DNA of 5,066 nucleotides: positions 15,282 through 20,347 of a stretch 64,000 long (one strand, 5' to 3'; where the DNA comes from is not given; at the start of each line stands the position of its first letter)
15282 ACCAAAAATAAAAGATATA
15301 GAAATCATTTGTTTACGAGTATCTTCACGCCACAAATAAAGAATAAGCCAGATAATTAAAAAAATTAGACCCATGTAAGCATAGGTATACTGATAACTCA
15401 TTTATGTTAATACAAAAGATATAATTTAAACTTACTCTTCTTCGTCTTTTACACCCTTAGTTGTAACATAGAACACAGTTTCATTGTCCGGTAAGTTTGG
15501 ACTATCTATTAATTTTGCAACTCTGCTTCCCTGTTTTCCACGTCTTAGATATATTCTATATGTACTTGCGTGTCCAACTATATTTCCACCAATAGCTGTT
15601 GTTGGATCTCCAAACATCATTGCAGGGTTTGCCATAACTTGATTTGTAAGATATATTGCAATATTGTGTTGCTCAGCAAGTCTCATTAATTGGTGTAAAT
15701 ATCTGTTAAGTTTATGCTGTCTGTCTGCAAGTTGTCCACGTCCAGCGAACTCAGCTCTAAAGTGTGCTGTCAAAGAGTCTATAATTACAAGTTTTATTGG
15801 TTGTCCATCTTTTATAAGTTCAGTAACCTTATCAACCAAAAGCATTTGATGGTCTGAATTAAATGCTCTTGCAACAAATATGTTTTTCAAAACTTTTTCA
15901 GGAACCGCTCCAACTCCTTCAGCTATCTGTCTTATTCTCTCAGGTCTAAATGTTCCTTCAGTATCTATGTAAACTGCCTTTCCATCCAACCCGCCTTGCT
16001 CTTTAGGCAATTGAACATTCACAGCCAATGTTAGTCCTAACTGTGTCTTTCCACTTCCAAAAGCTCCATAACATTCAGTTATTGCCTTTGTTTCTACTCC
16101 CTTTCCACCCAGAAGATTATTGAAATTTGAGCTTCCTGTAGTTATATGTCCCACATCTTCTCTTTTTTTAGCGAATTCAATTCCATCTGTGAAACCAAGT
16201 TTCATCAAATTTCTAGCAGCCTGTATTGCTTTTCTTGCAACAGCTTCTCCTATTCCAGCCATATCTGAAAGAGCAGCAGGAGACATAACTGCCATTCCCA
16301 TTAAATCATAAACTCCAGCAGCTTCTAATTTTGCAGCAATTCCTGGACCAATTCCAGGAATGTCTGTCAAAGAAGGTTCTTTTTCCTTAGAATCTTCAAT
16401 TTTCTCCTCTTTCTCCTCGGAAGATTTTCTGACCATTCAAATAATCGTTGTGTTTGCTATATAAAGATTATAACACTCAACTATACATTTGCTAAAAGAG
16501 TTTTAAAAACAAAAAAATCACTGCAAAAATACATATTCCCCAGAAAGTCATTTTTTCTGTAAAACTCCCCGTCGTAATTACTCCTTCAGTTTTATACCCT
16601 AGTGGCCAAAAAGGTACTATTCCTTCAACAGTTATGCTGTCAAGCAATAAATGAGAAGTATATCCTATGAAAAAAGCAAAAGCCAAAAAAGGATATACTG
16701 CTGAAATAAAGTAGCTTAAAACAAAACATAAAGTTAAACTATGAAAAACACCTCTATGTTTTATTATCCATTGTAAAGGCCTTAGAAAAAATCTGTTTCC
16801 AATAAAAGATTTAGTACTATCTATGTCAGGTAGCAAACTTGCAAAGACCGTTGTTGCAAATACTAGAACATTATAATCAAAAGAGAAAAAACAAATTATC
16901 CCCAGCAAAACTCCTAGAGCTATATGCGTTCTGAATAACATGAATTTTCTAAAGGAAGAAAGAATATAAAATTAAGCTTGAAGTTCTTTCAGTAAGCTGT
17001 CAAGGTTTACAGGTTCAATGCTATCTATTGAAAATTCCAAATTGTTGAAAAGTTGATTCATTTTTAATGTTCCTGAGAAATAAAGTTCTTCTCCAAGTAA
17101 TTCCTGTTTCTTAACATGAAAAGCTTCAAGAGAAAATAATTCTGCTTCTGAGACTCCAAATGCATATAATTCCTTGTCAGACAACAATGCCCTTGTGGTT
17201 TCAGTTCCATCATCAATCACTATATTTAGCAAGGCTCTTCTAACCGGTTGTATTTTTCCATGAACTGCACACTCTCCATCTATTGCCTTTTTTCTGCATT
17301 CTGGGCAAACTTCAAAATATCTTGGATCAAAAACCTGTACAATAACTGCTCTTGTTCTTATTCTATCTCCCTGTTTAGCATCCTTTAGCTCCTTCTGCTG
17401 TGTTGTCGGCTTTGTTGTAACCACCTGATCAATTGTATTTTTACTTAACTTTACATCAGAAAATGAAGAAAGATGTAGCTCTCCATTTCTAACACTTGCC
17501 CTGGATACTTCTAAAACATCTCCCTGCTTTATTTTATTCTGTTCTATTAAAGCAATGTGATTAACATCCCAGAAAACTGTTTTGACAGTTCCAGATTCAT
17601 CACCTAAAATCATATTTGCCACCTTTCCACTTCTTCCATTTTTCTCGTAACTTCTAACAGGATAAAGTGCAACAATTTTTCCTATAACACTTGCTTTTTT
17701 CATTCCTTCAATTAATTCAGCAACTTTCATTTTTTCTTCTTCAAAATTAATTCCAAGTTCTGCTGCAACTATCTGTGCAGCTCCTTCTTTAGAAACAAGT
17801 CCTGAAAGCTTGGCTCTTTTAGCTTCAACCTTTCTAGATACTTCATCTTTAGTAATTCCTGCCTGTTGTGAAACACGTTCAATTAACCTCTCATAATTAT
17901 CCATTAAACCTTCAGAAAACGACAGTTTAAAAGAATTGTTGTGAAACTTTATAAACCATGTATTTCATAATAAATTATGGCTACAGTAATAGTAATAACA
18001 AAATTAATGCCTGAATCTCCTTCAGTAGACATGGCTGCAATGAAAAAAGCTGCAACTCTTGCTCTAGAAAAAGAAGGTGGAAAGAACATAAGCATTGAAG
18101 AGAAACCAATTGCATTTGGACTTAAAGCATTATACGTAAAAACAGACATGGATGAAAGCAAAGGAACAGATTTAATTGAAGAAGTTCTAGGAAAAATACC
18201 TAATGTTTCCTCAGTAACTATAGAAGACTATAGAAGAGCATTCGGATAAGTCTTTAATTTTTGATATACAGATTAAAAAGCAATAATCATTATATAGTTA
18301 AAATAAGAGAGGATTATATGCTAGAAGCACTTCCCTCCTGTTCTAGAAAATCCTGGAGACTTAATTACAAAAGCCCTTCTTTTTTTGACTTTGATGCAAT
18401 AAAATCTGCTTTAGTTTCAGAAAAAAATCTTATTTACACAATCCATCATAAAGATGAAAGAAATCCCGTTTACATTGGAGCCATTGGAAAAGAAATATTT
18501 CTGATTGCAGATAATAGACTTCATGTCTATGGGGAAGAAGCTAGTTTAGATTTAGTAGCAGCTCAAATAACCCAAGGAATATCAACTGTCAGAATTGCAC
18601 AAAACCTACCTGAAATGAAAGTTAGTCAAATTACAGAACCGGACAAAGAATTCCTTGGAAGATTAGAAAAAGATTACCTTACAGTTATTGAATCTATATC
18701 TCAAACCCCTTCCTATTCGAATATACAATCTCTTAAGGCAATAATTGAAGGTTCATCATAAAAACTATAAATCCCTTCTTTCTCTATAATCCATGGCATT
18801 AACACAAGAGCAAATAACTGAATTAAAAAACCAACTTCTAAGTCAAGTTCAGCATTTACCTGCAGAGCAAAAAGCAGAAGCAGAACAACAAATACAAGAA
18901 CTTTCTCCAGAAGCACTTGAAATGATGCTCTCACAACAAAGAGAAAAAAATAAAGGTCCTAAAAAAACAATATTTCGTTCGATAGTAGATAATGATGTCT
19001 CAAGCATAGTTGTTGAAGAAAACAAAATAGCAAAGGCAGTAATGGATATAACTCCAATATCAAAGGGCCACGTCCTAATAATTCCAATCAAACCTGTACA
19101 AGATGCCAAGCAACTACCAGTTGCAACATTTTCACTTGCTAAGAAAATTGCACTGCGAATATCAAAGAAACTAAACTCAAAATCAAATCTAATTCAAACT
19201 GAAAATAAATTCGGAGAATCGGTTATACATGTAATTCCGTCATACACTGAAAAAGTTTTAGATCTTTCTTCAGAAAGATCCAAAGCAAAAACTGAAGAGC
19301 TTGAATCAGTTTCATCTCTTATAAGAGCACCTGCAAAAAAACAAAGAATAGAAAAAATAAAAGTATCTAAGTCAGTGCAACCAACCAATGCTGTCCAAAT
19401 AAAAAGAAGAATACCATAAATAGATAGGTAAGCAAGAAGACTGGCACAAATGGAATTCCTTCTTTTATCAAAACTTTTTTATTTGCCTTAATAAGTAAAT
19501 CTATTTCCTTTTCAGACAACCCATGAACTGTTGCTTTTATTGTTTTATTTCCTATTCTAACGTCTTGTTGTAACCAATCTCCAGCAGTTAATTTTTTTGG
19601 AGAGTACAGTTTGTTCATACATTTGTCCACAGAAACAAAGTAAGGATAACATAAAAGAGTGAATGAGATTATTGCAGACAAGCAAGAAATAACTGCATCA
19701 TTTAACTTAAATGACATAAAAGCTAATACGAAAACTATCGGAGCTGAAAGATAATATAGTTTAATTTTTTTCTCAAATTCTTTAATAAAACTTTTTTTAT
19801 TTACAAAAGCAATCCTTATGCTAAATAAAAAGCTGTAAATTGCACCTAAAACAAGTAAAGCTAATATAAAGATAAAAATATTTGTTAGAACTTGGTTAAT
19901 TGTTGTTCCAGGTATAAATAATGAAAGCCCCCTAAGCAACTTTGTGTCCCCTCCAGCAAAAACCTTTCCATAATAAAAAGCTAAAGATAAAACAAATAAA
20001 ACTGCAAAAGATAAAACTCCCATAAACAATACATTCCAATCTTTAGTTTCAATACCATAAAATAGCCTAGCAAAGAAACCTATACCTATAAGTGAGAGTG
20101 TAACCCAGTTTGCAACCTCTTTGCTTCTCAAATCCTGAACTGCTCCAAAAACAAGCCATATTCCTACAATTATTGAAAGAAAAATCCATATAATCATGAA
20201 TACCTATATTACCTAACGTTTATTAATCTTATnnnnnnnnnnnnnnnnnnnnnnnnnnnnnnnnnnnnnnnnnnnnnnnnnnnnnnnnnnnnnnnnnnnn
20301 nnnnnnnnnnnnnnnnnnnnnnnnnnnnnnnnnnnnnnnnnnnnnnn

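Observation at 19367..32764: Expanded type-IV-pilus-like locus: prepilin peptidase, ten tandem pilin-like genes, PHP phosphoesterase, FlaJ-like platform and long FlaI-like ATPase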

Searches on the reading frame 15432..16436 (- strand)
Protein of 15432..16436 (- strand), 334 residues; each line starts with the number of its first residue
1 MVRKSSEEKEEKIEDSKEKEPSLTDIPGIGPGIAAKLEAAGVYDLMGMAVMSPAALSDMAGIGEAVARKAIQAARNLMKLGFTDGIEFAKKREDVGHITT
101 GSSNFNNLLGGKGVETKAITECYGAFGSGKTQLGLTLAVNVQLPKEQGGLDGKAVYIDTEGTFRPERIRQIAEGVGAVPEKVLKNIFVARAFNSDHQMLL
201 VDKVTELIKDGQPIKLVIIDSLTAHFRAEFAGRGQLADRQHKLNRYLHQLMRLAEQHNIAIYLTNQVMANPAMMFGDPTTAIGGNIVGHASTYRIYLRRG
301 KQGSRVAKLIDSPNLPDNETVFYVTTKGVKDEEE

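Call 66: search_protein_families(library=pfam, proteins=[window:15432-16436:-], max_evalue=0.0001)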
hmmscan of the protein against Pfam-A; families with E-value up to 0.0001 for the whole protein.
window:15432-16436:- (334 aa): 5 families
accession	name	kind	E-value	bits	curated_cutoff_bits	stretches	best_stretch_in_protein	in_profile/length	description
PF08423.17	Rad51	-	3.5e-89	298.7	22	1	91-331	1-243/244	Rad51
PF00154.27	RecA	-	2.5e-16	60.4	27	1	89-303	24-224/262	recA bacterial DNA recombination protein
PF14520.12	HHH_5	-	3.2e-08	34.4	27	1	22-75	3-56/57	Helix-hairpin-helix domain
PF13481.12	AAA_25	-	1.5e-07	31.7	27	1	117-266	33-189/195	AAA domain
PF11798.14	IMS_HHH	-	1.6e-05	25.3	24.4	0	23-42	13-32/32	IMS family HHH motif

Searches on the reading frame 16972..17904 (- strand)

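Call 20: search_protein_families(library=pfam, proteins=[window:16972-17904:-], max_evalue=0.1)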
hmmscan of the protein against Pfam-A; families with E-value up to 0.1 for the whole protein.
window:16972-17904:- (310 aa): 3 families
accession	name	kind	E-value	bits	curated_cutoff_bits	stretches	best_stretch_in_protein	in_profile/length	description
PF01336.31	tRNA_anti-codon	-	2.3e-08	34.3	27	1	87-138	11-57/75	OB-fold nucleic acid binding domain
PF09999.14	DUF2240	-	3e-05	24.1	22.3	1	3-55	86-138/144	Uncharacterized protein conserved in archaea (DUF2240)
PF17244.8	CDC24_OB3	-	0.046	13.9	25.4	0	65-134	3-71/216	Cell division control protein 24, OB domain 3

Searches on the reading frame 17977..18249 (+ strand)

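Call 20: search_protein_families(library=pfam, proteins=[window:17977-18249:+], max_evalue=0.1)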
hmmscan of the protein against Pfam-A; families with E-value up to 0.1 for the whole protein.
window:17977-18249:+ (90 aa): 1 family
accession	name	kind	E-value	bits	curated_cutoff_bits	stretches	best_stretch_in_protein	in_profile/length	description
PF00736.24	EF1_GNE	-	5.4e-14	52.5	20.8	1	6-87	2-87/88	EF-1 guanine nucleotide exchange domain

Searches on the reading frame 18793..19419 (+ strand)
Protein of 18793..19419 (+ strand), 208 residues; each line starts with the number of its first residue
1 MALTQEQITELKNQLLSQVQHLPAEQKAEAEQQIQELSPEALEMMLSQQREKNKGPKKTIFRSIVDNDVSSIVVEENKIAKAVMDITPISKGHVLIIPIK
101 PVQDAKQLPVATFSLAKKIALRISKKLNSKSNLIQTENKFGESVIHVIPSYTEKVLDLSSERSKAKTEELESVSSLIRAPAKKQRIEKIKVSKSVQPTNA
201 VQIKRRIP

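Call 20: search_protein_families(library=pfam, proteins=[window:18793-19419:+], max_evalue=0.1)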
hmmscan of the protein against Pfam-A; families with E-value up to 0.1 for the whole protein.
window:18793-19419:+ (208 aa): 5 families
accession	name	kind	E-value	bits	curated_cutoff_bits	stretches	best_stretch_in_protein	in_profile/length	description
PF01230.28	HIT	-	1.7e-07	32.2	21.5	1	70-147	5-88/98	HIT domain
PF11969.13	DcpS_C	-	0.0057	17.5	24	1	59-151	2-92/114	Scavenger mRNA decapping enzyme C-term binding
PF02944.25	BESS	-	0.015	15.5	21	1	15-37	10-32/35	BESS motif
PF18128.7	HydF_dimer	-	0.042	14.3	23.4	0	56-86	30-60/99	Hydrogen maturase F dimerization domain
PF04644.17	Motilin_ghrelin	-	0.051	14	23.2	0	48-59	13-24/28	Motilin/ghrelin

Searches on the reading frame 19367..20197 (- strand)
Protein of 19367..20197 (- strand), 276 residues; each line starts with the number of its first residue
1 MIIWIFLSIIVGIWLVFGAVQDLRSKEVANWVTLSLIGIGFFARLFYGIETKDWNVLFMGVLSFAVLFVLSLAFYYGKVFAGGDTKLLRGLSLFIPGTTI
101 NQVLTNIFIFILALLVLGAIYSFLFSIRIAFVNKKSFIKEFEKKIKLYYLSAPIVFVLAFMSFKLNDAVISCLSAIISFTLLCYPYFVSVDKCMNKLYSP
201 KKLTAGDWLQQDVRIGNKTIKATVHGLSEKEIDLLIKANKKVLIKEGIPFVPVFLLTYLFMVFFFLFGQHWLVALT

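Call 3: search_protein_families(library=pfam, proteins=[window:19367-20197:-], max_evalue=0.1)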
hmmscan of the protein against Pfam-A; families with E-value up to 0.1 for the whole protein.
window:19367-20197:- (276 aa): 1 family
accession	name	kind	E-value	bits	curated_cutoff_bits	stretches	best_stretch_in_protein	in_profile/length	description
PF01478.23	Peptidase_A24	-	3.3e-11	44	26.5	1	10-122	2-103/104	Type IV leader peptidase family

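Call 8: search_protein_families(library=ncbifam, proteins=[window:19367-20197:-], max_evalue=1)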
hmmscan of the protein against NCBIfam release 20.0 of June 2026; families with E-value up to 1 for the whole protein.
window:19367-20197:- (276 aa): 1 family
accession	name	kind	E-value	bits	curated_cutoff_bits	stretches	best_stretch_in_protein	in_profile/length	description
NF040695.1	FlaK_Arch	equivalog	6.1e-08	32.5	330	1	10-130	5-128/230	preflagellin peptidase FlaK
